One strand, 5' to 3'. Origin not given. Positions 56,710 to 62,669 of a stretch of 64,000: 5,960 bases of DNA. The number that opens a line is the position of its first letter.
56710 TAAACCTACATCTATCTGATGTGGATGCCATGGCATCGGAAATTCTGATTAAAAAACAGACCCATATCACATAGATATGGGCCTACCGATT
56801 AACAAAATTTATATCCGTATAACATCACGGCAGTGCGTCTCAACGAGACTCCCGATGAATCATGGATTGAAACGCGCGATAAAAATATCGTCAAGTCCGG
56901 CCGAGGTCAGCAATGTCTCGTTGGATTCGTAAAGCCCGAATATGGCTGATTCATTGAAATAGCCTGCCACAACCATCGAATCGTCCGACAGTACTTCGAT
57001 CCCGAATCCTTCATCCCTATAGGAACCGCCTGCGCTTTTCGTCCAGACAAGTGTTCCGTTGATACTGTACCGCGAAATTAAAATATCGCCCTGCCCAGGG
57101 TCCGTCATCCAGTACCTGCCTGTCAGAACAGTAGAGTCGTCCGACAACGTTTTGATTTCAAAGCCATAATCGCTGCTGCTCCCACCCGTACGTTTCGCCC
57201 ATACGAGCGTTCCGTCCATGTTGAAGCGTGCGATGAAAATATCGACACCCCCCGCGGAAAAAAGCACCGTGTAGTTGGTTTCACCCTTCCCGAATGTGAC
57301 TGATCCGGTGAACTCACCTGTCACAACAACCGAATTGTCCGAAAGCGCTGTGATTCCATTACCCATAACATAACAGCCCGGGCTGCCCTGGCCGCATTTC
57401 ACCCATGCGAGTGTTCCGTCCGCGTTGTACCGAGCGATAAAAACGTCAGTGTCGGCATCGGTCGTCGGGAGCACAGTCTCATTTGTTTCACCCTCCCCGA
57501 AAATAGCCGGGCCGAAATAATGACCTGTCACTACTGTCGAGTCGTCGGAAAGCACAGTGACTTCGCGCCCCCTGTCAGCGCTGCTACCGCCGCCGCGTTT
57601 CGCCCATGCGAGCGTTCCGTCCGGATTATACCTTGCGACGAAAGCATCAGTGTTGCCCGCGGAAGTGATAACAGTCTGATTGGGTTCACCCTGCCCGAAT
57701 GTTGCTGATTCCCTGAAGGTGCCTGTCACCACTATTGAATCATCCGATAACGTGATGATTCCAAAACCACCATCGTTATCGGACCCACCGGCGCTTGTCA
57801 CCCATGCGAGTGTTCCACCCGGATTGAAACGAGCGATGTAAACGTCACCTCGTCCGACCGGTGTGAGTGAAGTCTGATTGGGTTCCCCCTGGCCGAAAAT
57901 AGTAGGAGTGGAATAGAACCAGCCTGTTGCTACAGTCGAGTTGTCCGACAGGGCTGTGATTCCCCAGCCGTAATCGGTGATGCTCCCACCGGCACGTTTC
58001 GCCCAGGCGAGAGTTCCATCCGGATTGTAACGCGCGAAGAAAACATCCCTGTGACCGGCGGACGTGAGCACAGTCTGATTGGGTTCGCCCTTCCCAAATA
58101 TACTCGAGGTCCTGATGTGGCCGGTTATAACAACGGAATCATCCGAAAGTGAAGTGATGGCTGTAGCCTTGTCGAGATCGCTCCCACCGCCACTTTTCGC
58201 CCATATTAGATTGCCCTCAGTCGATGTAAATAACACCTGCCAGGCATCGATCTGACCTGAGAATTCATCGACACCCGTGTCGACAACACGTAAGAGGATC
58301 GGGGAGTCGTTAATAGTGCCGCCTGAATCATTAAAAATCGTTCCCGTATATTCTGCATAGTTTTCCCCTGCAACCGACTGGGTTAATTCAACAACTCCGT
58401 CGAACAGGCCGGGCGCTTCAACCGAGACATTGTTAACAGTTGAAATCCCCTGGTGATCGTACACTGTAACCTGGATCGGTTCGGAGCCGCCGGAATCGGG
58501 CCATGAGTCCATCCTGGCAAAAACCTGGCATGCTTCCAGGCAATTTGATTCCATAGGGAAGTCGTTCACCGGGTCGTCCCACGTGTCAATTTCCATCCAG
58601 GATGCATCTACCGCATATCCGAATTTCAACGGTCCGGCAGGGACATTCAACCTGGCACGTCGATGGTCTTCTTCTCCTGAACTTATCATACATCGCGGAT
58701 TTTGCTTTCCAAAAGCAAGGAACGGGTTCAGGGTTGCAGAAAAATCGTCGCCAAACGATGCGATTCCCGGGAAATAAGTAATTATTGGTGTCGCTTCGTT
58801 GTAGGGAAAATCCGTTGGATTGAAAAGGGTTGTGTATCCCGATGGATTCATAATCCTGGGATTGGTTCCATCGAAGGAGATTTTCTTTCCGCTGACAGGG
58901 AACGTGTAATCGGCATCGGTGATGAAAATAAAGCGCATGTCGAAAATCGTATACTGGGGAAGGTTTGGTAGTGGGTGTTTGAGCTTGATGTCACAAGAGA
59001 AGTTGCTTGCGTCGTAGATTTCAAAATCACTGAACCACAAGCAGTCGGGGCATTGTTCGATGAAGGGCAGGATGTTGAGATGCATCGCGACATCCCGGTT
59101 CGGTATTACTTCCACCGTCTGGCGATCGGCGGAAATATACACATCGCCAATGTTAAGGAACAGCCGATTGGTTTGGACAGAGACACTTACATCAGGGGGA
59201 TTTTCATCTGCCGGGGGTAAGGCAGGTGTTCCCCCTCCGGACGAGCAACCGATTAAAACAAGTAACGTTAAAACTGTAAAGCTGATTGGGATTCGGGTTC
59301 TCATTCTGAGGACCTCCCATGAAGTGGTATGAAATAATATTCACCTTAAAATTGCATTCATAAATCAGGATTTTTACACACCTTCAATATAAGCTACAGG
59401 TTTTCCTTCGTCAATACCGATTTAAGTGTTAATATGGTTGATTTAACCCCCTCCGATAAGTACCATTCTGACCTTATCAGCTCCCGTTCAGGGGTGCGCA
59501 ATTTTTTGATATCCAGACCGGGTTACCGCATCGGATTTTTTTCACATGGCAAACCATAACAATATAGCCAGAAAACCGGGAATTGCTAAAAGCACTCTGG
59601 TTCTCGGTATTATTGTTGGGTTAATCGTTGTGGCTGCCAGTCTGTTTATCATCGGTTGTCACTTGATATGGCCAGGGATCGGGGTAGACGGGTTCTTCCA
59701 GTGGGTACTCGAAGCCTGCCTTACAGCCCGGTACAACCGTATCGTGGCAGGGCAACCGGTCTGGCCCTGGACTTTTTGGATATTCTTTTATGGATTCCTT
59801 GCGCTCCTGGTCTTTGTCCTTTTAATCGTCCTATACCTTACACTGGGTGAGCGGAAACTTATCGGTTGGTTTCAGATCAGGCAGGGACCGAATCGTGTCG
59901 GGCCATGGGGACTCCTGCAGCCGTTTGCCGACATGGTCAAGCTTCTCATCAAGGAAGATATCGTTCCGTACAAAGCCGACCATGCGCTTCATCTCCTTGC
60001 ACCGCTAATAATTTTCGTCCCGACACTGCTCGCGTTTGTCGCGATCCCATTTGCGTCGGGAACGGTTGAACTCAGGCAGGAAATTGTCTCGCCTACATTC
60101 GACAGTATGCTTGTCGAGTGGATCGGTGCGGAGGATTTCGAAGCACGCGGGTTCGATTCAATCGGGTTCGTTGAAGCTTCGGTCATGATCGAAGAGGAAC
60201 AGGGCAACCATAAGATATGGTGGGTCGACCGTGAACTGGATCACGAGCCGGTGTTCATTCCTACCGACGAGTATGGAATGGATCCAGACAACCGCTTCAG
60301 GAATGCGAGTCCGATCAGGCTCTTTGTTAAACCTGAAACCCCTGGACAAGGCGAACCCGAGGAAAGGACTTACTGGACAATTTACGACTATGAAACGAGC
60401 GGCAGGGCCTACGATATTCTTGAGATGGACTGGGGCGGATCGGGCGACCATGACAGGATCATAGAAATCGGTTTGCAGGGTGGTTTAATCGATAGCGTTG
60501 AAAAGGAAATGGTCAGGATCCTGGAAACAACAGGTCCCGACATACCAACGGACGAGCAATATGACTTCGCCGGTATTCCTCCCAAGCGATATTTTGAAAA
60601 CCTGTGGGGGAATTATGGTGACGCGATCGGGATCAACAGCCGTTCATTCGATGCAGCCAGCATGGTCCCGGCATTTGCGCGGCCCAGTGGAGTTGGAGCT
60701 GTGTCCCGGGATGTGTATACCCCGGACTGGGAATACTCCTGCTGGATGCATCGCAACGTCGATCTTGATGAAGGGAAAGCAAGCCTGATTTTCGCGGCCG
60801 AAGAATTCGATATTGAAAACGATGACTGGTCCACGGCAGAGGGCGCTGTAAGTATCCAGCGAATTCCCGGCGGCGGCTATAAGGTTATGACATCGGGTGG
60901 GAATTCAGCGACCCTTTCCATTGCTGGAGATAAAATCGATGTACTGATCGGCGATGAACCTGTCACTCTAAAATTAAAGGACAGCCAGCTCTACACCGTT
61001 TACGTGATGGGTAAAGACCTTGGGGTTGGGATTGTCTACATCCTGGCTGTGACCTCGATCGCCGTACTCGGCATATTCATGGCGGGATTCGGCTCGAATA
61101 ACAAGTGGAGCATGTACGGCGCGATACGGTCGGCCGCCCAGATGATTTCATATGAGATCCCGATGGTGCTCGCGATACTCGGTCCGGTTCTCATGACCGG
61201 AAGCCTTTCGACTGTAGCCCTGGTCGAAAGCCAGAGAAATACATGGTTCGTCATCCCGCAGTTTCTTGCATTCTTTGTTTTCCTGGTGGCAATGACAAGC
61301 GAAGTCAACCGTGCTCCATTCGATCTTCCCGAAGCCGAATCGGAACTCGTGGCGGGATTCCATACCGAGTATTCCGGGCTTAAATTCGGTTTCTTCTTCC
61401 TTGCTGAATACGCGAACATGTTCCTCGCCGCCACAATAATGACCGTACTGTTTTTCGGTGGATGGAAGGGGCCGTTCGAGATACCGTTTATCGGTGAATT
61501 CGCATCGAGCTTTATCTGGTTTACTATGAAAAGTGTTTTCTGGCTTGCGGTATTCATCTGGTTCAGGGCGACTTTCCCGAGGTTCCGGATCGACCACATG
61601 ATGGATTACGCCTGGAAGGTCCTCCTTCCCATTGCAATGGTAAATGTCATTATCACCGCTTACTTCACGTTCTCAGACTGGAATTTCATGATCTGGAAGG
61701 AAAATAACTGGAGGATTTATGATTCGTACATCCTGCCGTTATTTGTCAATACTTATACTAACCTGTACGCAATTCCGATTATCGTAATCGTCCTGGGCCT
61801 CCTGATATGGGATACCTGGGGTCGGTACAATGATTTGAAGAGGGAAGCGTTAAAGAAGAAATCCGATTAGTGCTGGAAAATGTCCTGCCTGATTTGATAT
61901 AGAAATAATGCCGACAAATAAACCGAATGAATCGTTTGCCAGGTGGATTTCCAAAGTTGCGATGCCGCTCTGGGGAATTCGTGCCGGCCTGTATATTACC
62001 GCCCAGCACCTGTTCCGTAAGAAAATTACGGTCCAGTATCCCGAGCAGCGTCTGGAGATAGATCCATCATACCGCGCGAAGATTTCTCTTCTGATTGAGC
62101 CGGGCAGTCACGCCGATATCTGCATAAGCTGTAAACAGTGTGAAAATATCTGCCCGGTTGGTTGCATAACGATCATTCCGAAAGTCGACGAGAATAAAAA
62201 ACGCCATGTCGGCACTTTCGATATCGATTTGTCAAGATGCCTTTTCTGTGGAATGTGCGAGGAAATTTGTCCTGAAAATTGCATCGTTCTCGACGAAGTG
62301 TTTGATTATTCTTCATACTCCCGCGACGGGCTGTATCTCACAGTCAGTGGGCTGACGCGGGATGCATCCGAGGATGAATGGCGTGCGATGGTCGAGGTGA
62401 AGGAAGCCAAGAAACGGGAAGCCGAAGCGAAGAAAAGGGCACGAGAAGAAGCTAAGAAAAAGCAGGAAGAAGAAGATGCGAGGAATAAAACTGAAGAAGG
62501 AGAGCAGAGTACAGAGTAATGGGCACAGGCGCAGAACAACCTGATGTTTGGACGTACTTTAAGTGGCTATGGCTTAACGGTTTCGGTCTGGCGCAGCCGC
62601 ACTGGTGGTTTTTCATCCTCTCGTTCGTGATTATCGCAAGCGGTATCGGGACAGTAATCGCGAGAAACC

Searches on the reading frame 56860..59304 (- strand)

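Call 43: search_protein_families(library=ncbifam, proteins=[window:56860-59304:-], max_evalue=0.00001)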
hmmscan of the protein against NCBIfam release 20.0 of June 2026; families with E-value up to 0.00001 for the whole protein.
window:56860-59304:- (814 aa): 2 families
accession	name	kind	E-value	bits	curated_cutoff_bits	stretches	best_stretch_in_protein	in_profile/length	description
TIGR02608.1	delta_60_rpt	domain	5.5e-23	80.6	76.5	0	518-565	8-40/55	delta-60 repeat domain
NF047494.1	Lepto_SBBP_lipo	equivalog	2.3e-16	59.6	400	1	478-668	272-448/466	SBBP repeat beta-propeller lipoprotein, LipL53 family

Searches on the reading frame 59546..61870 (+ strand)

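Call 43: search_protein_families(library=ncbifam, proteins=[window:59546-61870:+], max_evalue=0.00001)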
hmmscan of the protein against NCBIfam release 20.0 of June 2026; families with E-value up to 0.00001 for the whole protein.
window:59546-61870:+ (774 aa): 7 families
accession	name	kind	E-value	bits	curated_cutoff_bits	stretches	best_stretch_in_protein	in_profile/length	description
NF004743.0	PRK06076.1-4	equivalog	3.5e-103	345.8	494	2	490-709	121-343/433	NADH-quinone oxidoreductase subunit NuoH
NF004741.0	PRK06076.1-2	equivalog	2.4e-100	336.1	305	2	490-708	119-333/337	NADH-quinone oxidoreductase subunit NuoH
NF004745.0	PRK06076.1-6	equivalog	1.1e-96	324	450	2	490-707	111-332/341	NADH-quinone oxidoreductase subunit NuoH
NF004740.0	PRK06076.1-1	equivalog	1.9e-94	316.8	399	2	488-707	108-319/325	NADH-quinone oxidoreductase subunit NuoH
NF004742.0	PRK06076.1-3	equivalog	7.9e-88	295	531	2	490-714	120-354/356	NADH-quinone oxidoreductase subunit NuoH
NF040610.1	F420_dehyd_FpoH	exception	3.1e-86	289.8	475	2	487-703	113-331/339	F420H2 dehydrogenase subunit FpoH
NF004744.0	PRK06076.1-5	equivalog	2.4e-80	270.4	542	2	490-708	126-363/372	NADH-quinone oxidoreductase subunit NuoH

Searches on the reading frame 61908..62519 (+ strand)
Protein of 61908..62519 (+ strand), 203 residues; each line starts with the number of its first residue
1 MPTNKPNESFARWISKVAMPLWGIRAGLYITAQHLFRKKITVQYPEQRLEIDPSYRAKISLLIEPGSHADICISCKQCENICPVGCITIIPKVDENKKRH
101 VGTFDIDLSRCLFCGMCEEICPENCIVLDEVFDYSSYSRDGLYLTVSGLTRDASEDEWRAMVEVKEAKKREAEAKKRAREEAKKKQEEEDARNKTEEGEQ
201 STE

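Call 43: search_protein_families(library=ncbifam, proteins=[window:61908-62519:+], max_evalue=0.00001)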
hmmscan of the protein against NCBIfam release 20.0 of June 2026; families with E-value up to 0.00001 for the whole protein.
window:61908-62519:+ (203 aa): 24 families
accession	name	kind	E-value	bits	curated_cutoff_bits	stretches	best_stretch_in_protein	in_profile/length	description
TIGR01971.1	NuoI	subfamily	8.1e-37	125.5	113.05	1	27-143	1-115/121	NADH-quinone oxidoreductase, chain I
NF004538.0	PRK05888.1-4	equivalog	2.5e-33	115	135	1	20-162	12-151/162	NADH-quinone oxidoreductase subunit NuoI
NF004536.0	PRK05888.1-1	equivalog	1.6e-30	105.7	212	1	23-172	12-166/180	NADH-quinone oxidoreductase subunit NuoI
NF004542.0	PRK05888.2-3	equivalog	2.7e-29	102.1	248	1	26-150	38-163/203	NADH-quinone oxidoreductase subunit NuoI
NF004537.0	PRK05888.1-3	equivalog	8.9e-28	97.2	163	1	21-196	20-192/204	NADH-quinone oxidoreductase subunit NuoI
NF004539.0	PRK05888.1-5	equivalog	1.1e-27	96.7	225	1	21-163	13-152/162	NADH-quinone oxidoreductase subunit NuoI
NF004540.0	PRK05888.2-1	equivalog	9.4e-27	93.3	215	1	23-152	3-129/139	NADH-quinone oxidoreductase subunit NuoI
NF004544.0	PRK05888.2-6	equivalog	4.1e-26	91.9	457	1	26-185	36-202/220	NADH-quinone oxidoreductase subunit NuoI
TIGR00403.1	ndhI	equivalog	1.5e-20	73.5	302.35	1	24-177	22-174/183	NAD(P)H-quinone oxidoreductase subunit I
NF004545.0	PRK05888.3-1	equivalog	3e-20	72.5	229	1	19-135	21-132/154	NADH-quinone oxidoreductase subunit NuoI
NF006076.0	PRK08222.1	equivalog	8.8e-18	64.7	270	1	39-146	13-110/181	hydrogenase 4 subunit H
NF009053.0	PRK12387.1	subfamily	1.2e-17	64.3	204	1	38-143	12-107/180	formate hydrogenlyase complex iron-sulfur subunit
NF004541.0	PRK05888.2-2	equivalog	2.8e-17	63.1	217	1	38-155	35-140/168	NADH-quinone oxidoreductase subunit NuoI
NF040612.1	F420_dehyd_FpoI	exception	3.2e-13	49.7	180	1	33-152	11-127/135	F420H2 dehydrogenase subunit FpoI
NF042909.1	FMH_DH_FwdF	exception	6.8e-13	48.4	375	1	69-130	98-159/336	tungsten-dependent formylmethanofuran dehydrogenase subunit FwdF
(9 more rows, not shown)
